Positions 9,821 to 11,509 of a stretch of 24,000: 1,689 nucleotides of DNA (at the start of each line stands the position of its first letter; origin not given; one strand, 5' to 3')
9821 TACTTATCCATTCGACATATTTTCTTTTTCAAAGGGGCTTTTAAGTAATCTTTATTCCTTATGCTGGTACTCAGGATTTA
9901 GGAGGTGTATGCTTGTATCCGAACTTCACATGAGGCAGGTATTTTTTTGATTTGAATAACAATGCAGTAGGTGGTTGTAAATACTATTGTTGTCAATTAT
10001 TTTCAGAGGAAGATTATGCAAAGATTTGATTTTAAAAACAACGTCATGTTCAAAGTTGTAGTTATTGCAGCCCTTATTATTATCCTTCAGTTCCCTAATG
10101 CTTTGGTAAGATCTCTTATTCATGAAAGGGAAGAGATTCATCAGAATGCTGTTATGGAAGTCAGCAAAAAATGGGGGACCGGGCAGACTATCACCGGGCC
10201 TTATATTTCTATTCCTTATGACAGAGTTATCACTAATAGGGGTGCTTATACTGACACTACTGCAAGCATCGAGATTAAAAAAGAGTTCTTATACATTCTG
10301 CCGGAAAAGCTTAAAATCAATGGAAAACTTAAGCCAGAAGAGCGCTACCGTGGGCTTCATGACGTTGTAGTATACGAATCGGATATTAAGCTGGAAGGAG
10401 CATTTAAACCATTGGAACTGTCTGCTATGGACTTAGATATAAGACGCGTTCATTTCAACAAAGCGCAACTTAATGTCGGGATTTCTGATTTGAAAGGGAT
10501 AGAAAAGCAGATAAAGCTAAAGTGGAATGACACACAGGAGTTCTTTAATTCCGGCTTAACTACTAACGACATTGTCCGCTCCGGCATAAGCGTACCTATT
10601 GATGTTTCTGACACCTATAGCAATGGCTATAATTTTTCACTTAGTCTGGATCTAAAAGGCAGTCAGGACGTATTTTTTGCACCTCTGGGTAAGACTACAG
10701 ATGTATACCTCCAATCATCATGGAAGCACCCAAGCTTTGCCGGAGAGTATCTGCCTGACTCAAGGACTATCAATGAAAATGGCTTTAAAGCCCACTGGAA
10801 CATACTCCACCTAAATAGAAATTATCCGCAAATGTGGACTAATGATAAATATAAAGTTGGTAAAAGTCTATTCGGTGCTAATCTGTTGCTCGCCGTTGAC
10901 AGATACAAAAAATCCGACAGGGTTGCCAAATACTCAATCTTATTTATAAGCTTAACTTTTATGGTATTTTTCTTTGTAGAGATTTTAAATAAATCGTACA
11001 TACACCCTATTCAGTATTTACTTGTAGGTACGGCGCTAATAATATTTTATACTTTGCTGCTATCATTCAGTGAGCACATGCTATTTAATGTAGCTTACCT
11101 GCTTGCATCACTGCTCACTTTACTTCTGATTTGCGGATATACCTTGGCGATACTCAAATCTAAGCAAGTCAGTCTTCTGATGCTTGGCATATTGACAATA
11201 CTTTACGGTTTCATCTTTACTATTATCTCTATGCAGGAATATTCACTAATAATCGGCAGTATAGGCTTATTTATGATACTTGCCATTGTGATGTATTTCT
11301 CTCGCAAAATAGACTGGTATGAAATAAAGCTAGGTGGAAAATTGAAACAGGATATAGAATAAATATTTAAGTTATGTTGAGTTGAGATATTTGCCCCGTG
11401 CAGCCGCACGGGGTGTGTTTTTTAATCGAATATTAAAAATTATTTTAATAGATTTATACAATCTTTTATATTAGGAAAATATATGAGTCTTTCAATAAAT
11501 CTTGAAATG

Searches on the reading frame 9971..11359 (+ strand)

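Call 58: search_protein_families(library=pfam, proteins=[window:9971-11359:+], max_evalue=0.00001)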
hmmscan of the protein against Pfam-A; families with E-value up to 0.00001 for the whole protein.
window:9971-11359:+ (463 aa): 1 family
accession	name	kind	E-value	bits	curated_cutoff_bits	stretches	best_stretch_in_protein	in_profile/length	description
PF06123.17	CreD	-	1.2e-155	519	23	1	25-450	2-428/428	Inner membrane protein CreD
